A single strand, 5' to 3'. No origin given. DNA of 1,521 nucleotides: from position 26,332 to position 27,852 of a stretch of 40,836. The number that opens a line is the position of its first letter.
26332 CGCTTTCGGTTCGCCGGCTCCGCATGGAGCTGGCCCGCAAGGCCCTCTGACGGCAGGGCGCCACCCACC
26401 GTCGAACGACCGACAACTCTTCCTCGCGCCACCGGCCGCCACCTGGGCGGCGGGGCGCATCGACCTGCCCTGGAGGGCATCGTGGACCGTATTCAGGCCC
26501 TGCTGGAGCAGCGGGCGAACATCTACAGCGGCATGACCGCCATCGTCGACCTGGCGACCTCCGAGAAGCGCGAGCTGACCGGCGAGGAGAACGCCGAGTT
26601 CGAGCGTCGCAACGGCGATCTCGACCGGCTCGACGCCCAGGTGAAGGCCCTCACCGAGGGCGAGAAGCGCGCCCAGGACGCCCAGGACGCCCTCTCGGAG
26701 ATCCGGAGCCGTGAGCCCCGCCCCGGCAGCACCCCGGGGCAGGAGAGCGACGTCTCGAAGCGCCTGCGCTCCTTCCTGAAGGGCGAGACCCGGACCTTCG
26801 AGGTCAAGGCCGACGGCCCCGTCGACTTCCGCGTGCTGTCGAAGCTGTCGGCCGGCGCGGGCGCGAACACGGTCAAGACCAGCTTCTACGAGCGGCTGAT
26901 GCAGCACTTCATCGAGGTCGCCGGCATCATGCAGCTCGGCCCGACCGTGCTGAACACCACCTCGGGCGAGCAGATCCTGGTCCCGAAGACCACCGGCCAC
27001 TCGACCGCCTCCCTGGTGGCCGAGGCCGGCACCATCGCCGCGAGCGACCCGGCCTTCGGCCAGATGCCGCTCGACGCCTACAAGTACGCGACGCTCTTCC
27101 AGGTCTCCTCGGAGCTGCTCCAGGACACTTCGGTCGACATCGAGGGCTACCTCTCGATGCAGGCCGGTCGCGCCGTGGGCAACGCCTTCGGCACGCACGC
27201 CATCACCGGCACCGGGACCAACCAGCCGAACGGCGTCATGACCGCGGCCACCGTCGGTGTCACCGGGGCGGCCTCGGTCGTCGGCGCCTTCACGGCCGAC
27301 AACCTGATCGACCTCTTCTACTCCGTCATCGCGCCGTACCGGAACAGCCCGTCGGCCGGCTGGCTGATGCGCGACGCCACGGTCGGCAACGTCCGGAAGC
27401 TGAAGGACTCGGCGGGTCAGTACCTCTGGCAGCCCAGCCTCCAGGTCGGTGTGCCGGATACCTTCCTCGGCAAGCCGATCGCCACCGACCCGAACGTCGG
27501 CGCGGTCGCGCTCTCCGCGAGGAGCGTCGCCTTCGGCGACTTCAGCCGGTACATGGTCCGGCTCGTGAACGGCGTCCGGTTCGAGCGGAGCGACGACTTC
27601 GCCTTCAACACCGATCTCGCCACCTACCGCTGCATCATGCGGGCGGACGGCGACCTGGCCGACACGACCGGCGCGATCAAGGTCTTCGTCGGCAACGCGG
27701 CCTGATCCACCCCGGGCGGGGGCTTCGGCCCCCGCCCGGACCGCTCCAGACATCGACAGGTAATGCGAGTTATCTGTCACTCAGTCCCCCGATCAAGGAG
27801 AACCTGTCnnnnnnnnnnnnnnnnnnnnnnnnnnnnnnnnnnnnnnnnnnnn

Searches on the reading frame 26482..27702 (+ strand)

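Call 71: search_protein_families(library=phrogs, proteins=[window:26482-27702:+], max_evalue=0.001)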
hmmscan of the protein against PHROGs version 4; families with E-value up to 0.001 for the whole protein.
window:26482-27702:+ (407 aa): 5 families
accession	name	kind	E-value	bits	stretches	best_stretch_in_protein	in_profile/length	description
phrog_10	-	head and packaging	1.1e-69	237.3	1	1-405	262-636/752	major head protein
phrog_617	-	head and packaging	1.8e-28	100.8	1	121-372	341-586/626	major head protein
phrog_15928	-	head and packaging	5.7e-17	63.3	1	212-359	1-136/185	major head protein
phrog_2263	-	head and packaging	1.5e-10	41.7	1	149-401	296-540/551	major head protein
phrog_17162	-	unknown function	6.2e-05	24.1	1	323-400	2-78/85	-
